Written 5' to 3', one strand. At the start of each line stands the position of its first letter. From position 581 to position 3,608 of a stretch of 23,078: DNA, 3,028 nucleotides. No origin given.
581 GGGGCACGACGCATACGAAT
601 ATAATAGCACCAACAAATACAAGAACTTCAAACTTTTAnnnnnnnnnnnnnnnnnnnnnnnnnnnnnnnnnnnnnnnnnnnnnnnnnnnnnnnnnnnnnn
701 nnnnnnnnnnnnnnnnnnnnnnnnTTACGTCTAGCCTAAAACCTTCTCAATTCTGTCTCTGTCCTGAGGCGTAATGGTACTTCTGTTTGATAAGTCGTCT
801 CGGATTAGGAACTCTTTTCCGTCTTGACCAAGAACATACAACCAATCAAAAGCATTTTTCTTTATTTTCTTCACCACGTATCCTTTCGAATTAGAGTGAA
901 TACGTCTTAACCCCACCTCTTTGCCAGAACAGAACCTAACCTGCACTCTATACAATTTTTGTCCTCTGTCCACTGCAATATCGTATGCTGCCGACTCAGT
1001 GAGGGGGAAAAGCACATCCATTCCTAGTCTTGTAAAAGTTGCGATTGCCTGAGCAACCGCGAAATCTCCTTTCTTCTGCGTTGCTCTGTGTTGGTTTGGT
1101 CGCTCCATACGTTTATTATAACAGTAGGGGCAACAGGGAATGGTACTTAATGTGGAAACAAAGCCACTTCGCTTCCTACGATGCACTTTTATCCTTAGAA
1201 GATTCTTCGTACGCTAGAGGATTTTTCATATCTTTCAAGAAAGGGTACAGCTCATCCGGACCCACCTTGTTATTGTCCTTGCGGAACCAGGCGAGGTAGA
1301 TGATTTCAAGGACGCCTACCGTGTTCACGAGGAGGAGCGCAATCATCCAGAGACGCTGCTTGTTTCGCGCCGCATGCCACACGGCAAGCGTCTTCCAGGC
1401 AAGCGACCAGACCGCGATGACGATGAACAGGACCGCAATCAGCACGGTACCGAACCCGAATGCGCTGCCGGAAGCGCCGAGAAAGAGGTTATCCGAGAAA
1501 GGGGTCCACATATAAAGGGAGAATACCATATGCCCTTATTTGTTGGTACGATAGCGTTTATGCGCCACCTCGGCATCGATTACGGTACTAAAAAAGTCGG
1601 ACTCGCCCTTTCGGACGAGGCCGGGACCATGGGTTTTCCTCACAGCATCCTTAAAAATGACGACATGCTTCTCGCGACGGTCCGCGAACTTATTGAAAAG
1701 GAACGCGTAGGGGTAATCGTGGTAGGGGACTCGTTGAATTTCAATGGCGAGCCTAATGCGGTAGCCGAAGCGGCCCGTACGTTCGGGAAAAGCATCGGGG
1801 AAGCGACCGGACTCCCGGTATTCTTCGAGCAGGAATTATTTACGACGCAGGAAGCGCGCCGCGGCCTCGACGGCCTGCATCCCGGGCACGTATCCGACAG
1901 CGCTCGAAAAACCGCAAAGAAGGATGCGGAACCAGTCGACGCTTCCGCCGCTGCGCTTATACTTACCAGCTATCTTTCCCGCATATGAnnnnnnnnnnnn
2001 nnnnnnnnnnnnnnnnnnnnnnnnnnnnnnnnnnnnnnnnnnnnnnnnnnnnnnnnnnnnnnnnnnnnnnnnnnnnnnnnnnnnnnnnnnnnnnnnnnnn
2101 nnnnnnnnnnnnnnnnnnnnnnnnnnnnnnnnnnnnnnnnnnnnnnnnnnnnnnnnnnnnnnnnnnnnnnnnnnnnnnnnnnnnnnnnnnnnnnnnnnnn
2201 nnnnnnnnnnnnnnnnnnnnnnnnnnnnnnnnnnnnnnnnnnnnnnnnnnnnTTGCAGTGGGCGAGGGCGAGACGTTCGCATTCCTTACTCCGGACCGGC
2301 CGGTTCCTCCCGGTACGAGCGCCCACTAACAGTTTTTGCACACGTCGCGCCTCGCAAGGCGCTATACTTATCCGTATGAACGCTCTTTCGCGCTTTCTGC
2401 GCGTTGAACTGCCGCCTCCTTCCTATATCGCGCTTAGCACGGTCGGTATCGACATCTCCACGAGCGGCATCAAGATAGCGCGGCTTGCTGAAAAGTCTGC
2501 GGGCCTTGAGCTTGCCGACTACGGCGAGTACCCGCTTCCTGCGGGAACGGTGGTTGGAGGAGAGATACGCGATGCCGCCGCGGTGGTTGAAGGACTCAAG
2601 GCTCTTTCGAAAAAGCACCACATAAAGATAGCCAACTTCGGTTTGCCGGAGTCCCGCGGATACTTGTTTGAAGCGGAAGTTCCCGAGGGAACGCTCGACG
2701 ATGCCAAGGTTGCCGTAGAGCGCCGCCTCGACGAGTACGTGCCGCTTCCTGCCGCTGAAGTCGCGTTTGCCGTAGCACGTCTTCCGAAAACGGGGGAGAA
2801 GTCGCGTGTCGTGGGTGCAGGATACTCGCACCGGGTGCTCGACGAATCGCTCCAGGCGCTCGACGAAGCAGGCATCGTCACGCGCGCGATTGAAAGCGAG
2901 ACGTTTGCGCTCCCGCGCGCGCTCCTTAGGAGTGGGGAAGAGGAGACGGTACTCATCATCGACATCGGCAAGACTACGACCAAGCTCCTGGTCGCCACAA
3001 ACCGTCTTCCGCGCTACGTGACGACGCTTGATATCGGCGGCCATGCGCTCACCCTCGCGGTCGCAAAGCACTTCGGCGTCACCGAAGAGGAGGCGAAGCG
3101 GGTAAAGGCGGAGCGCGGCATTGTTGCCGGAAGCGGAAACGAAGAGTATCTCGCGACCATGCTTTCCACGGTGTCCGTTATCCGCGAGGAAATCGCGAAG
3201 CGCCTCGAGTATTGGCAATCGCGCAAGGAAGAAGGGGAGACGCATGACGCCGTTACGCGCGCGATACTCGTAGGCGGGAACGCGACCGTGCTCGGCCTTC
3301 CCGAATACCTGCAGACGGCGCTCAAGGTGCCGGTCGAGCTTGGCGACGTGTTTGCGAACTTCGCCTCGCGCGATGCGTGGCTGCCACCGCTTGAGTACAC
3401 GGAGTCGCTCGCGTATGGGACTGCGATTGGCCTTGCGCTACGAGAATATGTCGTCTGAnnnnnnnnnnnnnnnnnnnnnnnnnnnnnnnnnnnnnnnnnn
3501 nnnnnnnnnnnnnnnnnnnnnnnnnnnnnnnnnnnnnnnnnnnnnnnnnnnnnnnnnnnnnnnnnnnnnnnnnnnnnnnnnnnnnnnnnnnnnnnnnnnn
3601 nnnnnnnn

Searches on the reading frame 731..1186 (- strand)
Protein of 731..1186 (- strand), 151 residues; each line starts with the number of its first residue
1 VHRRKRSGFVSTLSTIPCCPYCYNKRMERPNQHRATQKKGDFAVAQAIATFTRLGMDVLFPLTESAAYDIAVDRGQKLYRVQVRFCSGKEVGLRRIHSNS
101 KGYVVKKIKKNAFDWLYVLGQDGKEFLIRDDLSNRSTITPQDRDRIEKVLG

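Call 60: search_protein_families(library=pfam, proteins=[window:731-1186:-], max_evalue=0.01)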
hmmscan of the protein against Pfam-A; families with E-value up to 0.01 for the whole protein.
window:731-1186:- (151 aa): 1 family
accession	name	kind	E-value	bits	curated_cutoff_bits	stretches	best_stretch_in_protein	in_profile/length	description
PF11645.14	PDDEXK_5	-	2.2e-15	57.4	26.1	1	36-126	3-99/138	PD-(D/E)XK endonuclease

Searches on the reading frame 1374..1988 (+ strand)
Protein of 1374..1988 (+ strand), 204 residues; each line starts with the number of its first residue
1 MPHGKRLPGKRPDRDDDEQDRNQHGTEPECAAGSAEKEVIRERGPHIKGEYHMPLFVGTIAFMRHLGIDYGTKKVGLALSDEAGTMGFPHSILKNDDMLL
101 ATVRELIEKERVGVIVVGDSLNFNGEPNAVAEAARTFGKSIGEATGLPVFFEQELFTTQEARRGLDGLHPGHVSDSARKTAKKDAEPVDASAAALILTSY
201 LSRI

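Call 60: search_protein_families(library=pfam, proteins=[window:1374-1988:+], max_evalue=0.01)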
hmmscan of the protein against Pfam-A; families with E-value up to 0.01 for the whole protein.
window:1374-1988:+ (204 aa): 1 family
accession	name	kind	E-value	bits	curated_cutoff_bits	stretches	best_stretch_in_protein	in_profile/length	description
PF03652.20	RuvX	-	7.8e-25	88.2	29.2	1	63-202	1-133/134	Holliday junction resolvase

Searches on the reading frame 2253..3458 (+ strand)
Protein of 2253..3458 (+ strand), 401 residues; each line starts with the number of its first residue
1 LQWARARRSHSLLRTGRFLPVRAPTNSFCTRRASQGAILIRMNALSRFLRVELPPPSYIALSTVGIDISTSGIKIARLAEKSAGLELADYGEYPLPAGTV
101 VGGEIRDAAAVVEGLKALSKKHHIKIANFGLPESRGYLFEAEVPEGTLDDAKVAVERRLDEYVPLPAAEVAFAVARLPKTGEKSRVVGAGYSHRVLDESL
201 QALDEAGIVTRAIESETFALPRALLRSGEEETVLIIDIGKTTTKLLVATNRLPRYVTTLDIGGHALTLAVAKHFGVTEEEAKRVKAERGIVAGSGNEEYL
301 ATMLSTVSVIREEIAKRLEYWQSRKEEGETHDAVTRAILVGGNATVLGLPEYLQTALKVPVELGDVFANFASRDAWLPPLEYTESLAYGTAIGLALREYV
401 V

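Call 14: search_protein_families(library=pfam, proteins=[window:2253-3458:+])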
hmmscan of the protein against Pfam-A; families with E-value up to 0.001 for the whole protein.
window:2253-3458:+ (401 aa): 3 families
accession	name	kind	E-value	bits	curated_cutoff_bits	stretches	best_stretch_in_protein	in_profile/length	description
PF11104.14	PilM_2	-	2.7e-34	119.1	27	1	65-398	1-339/340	Type IV pilus assembly protein PilM;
PF14450.12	FtsA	-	1.7e-11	45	31.8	1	235-366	2-112/127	Cell division protein FtsA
PF21522.3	MreB-like_C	-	0.00048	21.2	27.8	1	235-348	1-118/123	Archaeal actin homologue MreB-like, C-terminal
